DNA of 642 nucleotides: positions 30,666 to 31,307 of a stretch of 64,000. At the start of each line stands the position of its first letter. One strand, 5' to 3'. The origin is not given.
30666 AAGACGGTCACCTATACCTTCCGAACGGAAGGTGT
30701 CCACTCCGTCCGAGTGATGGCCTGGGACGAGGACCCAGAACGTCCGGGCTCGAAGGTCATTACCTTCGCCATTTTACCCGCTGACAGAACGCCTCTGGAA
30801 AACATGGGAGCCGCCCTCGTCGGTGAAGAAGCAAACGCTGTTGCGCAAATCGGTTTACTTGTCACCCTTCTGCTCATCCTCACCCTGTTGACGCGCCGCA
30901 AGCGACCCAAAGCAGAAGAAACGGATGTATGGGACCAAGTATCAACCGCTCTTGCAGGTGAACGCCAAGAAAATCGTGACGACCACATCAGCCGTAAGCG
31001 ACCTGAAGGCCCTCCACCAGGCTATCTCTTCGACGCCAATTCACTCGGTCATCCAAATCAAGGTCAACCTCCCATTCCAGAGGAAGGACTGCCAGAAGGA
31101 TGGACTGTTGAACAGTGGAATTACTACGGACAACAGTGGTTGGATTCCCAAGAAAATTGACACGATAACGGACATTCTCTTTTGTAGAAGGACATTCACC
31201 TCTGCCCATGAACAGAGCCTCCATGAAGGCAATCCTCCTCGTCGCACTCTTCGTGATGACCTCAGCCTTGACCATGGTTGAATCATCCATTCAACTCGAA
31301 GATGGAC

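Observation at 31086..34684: Conserved Trp/Tyr-rich cytoplasmic C-terminal module on the giant surface proteins (WW-like?)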

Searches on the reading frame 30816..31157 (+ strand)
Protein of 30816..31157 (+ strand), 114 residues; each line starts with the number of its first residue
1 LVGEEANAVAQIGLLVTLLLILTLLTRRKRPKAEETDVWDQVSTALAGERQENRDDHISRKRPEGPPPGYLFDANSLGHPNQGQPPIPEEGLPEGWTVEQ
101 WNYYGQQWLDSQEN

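Call 31: predict_structure(alignment_id=A2)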
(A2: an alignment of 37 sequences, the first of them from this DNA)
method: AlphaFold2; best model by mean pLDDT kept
length: 114 residues; sequences in the alignment: 37
mean_pLDDT: 80.9   pTM: 0.33
mean pLDDT of the five models: 80.9, 80.7, 80.7, 79.1, 77.4
residues with pLDDT >= 90: 37; 70-90: 52; 50-70: 24; < 50: 1
segments of 3 or more residues with pLDDT < 50: none
pLDDT, mean of each block of 10 residues (from residue 1): 74 96 87 62 71 77 86 68 81 94 92 86
secondary structure, 60 per line:
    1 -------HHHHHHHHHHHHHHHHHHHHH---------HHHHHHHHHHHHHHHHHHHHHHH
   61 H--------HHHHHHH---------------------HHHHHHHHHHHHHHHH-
elements in order: H8-28 H38-61 H70-76 H98-113

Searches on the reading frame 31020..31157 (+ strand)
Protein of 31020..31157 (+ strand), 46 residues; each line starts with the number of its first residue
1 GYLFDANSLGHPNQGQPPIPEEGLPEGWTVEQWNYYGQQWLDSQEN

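Call 14: find_homologous_proteins(query=window:31020-31157:+, max_evalue=10)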
Query seq(46 aa): no candidate shares three 5-residue words with the query. No homologue found.

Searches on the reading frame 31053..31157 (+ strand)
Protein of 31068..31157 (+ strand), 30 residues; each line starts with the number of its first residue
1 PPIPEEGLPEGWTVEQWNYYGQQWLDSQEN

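Call 11: search_protein_families(library=pfam, proteins=[window:31071-31157:+], max_evalue=10)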
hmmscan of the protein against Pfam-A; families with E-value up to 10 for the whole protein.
seq(29 aa): 0 families

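Call 12: search_solved_structures(query=window:31068-31157:+, max_evalue=10, show_alignments=3)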
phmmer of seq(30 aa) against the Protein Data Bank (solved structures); distinct sequences matched with E-value up to 10: 7.
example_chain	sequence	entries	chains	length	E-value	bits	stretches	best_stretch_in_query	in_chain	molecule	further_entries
7bqg_A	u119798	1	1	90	0.0031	20.5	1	2-27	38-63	Protein salvador homolog 1,Dendrin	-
7bqf_A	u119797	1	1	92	0.0031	20.5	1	2-27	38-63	Protein salvador homolog 1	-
7awy_A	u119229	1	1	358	0.11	15.9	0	14-25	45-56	Scone-R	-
2dwv_A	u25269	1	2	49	0.42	14.1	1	2-27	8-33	Salvador homolog 1 protein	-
7awz_A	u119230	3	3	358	0.63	13.5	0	14-25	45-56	Scone-E | SconeE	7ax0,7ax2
9kty_C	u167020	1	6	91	0.76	13.3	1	8-25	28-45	Cytotoxic granule associated RNA binding protein TIA1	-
9ktz_B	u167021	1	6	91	0.77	13.2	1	8-25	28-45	Cytotoxic granule associated RNA binding protein TIA1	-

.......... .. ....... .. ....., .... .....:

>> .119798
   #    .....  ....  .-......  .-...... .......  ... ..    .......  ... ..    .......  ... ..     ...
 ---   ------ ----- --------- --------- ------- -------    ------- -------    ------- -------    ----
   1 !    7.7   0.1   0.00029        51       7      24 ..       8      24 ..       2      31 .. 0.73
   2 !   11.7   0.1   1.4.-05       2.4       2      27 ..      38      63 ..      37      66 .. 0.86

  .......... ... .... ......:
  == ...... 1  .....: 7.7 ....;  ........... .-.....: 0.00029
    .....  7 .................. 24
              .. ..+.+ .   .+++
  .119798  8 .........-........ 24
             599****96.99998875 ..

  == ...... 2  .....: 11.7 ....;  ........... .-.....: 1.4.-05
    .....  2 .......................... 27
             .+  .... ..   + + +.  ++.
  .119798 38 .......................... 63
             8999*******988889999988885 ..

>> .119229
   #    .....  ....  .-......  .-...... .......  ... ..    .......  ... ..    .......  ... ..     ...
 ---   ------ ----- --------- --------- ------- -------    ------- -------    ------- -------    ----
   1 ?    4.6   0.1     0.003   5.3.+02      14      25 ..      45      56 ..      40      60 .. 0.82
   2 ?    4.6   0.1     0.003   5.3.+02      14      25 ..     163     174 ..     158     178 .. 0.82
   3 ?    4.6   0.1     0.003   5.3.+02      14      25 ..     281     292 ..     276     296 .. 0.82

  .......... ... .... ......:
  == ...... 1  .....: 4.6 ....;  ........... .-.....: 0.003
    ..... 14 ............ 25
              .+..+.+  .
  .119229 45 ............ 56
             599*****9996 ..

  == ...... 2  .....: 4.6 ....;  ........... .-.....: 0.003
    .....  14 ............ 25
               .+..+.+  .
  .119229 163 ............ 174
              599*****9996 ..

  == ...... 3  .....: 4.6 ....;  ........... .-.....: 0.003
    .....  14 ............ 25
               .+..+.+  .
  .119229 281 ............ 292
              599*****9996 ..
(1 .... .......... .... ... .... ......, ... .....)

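Call 33: search_protein_representatives(alignment_id=A1)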
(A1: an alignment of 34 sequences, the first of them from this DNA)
Query: 34 sequences, 35 profile positions. Proteins with E-value up to 0.001 (for the whole library): 640; up to 1e-10: 290; up to 1e-30: 0. The best 150 are listed.
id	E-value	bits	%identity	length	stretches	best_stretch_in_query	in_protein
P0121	2.9e-15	71.5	-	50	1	2-35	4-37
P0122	3.6e-15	71.2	-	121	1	3-35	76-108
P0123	3.7e-15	71.2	-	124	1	3-34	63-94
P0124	3.8e-15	71.1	-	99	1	2-33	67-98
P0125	4.9e-15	70.8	-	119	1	2-35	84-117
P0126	5.5e-15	70.6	-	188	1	3-34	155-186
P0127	7.9e-15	70.1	-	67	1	3-34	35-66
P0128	8.2e-15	70.1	-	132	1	2-33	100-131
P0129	8.6e-15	70.0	-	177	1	3-34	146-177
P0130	9.5e-15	69.9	-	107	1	5-35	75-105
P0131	9.5e-15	69.9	-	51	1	2-34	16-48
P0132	1.6e-14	69.2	-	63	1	3-34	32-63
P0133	1.6e-14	69.1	-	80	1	3-34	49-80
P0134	2.0e-14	68.8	-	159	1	4-33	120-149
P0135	2.6e-14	68.5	-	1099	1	3-33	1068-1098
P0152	9.5e-14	66.7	-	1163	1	3-34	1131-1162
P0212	1.2e-12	63.2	-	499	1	4-32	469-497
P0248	2.9e-12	61.9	-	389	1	2-33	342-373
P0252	3.1e-12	61.8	-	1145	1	3-34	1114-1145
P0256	3.2e-12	61.8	-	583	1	4-34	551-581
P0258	3.3e-12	61.7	-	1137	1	3-33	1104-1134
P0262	3.8e-12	61.5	-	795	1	3-34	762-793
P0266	4.2e-12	61.4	-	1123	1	3-34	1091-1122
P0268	4.3e-12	61.4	-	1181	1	2-33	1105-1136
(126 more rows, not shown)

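Call 36: search_protein_families(library=pfam, proteins=[P0135, P0152, P0252, P0258, P0262, P0266, P0268, P0256, P0212, P0248], max_evalue=0.01)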
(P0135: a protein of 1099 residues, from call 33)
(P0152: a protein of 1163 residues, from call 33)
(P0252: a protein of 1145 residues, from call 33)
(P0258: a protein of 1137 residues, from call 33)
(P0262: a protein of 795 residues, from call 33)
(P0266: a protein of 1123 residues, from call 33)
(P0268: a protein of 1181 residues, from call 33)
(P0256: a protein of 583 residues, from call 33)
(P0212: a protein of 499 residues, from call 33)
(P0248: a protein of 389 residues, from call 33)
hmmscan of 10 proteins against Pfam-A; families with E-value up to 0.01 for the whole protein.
P0135 (1099 aa): 1 family
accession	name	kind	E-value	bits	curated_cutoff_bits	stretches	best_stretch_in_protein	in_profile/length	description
PF21633.3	MOV-10_Ig-like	-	0.007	16.9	27.4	0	762-818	34-92/126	Helicase MOV-10, Ig-like domain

P0152 (1163 aa): 2 families
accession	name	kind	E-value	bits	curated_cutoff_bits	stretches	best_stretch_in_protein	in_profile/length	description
PF06280.18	fn3_5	-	0.0003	21.9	27.6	0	92-158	44-104/112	Fn3-like domain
PF01835.25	MG2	-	0.00082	20.1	32.8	0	732-773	50-87/96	MG2 domain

P0252 (1145 aa): 2 families
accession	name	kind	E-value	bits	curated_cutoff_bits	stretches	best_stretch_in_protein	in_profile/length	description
PF07705.17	CARDB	-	0.00056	20.5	22.7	0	795-863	22-81/101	CARDB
PF11797.14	WxLIP_HBD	-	0.009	16.4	28.9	0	733-774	94-135/138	WxL Interacting Protein, host binding domain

P0258 (1137 aa): 1 family
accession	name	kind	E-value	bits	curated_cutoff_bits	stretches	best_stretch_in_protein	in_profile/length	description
PF16158.11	N_BRCA1_IG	-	3.9e-05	24.6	28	0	394-499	7-106/108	Ig-like domain from next to BRCA1 gene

P0262 (795 aa): 1 family
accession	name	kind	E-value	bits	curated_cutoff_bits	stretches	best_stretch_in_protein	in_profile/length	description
PF24817.1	WD40_WDHD1_1st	-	5.4e-05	23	109.9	1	169-309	14-157/291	WDHD1 first WD40 domain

P0266 (1123 aa): 2 families
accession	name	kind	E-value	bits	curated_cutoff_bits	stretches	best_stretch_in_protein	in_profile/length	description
PF16158.11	N_BRCA1_IG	-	0.0028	18.6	28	0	545-617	7-81/108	Ig-like domain from next to BRCA1 gene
PF02018.23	CBM_4_9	-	0.0033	18.3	25.9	0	781-868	13-95/136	Carbohydrate binding domain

P0268 (1181 aa): 5 families
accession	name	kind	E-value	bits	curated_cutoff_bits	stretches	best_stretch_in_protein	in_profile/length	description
PF18911.6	PKD_4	-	5.6e-16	58.8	27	1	933-1026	1-79/85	PKD domain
PF00801.26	PKD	-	4e-14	52.8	23.5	1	941-1024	3-73/80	PKD domain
PF07705.17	CARDB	-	2.2e-05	25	22.7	1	452-542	12-98/101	CARDB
PF18981.6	InlK_D3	-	0.00074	20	25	0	1002-1024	44-66/75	Internalin K domain (D3/D4)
PF16403.11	Bact_surface_Ig-like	-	0.0064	17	27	0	984-1032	26-71/71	Bacterial surface protein, Ig-like domain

P0256 (583 aa): 2 families
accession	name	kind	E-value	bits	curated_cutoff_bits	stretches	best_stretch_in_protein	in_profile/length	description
PF07705.17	CARDB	-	0.00082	20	22.7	0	421-451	19-49/101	CARDB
PF21778.2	DUF6873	-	0.0083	15.9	27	0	332-435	65-165/228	Family of unknown function (DUF6873)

P0212 (499 aa): 2 families
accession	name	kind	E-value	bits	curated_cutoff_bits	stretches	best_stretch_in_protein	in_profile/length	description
PF17803.7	Cadherin_4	-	0.00023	22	25.1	1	47-101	1-52/71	Bacterial cadherin-like domain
PF05808.16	Podoplanin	-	0.0012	19.6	30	1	297-389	37-125/135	Podoplanin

P0248 (389 aa): 0 families

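Call 55: predict_structure(alignment_id=A1)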
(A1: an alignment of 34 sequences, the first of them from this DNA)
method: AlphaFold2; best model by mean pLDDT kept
length: 35 residues; sequences in the alignment: 34
mean_pLDDT: 82.6   pTM: 0.51
mean pLDDT of the five models: 82.6, 82.4, 82.2, 81.9, 81.6
residues with pLDDT >= 90: 9; 70-90: 21; 50-70: 4; < 50: 1
segments of 3 or more residues with pLDDT < 50: none
pLDDT, mean of each block of 10 residues (from residue 1): 71 89 90 79
secondary structure, 60 per line:
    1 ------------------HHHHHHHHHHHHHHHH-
elements in order: H19-34

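Call 59: fold_search(model_id=the predicted structure, library=pdb)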
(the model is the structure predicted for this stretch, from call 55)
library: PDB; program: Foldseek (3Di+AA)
matches with E <= 10: 2; with E <= 0.001: 0
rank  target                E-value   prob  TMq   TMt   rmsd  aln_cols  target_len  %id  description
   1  6w9r_A                9.5e+00  0.01  0.25  0.07   6.5        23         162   17  Crystal structure of an OTU deubiquitinase from Wolbachia pipientis wMel bound to ubiquitin (released 2020-07-01)
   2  9uc8_A                9.5e+00  0.01  0.24  0.04   6.0        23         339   17  structure of human KCNQ1-KCNE1-CaM complex with PIP2 (released 2025-11-05)

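Call 67: search_solved_structures(query=A1, max_evalue=10, show_alignments=5)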
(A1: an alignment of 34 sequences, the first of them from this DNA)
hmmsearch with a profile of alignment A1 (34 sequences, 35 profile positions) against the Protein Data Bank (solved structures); distinct sequences matched with E-value up to 10: 8.
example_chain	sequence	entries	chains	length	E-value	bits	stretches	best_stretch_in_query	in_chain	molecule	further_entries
3i3r_A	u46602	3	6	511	0.56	13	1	21-33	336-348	Dihydrofolate reductase/thymidylate synthase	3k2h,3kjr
3nrr_A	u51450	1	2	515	0.57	12.9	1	21-33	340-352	Dihydrofolate reductase-thymidylate synthase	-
2ysf_A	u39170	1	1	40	0.67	12.7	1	11-19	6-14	E3 ubiquitin-protein ligase Itchy homolog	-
2cc1_A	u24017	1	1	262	1.1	12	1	11-19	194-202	Beta-lactamase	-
2aaz_A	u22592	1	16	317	1.1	12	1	21-34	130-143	Thymidylate synthase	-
1ci7_A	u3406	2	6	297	1.2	11.9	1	21-33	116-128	PROTEIN (THYMIDYLATE SYNTHASE) | THYMIDYLATE SYNTHASE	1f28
7bqg_A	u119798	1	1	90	1.6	11.5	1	7-18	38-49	Protein salvador homolog 1,Dendrin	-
7bqf_A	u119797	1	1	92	1.7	11.4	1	7-18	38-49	Protein salvador homolog 1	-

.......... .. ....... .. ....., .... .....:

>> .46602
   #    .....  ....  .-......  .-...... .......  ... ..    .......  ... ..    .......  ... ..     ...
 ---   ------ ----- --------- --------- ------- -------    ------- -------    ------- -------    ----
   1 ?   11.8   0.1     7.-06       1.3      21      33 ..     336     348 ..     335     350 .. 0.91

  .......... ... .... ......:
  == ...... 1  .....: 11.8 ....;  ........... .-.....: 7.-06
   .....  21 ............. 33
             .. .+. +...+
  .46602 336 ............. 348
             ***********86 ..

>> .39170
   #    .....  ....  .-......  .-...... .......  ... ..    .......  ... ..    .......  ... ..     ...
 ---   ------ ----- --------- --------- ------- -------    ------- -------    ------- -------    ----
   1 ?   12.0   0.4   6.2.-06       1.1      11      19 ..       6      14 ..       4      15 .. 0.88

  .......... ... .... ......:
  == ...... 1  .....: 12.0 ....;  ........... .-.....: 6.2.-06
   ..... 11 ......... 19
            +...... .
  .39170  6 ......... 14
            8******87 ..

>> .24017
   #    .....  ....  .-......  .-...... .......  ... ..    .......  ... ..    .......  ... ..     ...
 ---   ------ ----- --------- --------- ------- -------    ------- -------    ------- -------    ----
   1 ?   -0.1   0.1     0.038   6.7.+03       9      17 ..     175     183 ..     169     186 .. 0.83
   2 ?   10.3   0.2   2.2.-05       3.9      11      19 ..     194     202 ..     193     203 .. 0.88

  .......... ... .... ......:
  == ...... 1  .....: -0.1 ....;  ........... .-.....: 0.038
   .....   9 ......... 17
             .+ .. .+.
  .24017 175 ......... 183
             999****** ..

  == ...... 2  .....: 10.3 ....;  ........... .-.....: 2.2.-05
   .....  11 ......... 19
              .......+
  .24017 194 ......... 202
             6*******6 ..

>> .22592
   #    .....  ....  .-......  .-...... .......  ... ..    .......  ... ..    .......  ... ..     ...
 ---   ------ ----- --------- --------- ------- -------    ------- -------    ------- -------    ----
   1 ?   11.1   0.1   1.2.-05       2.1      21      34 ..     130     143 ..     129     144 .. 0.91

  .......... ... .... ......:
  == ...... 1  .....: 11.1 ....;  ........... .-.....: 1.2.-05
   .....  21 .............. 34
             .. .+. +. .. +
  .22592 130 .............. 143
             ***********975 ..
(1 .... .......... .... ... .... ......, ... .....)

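Call 69: search_protein_families(library=pfam, alignment_id=A1, max_evalue=10)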
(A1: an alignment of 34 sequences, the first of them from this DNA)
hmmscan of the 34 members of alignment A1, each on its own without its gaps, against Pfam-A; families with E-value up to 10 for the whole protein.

A. member 1, seq(35 aa): 0 families

B. families by the number of members that match (of 34 scanned): 3 families
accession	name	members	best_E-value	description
PF08223.16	PaaX_C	1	0.086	PaaX-like protein C-terminal domain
PF03891.20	DUF333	1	0.16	Domain of unknown function (DUF333)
PF21500.3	HolB_lid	1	0.24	DNA polymerase III subunit delta', AAA+ ATPase lid domain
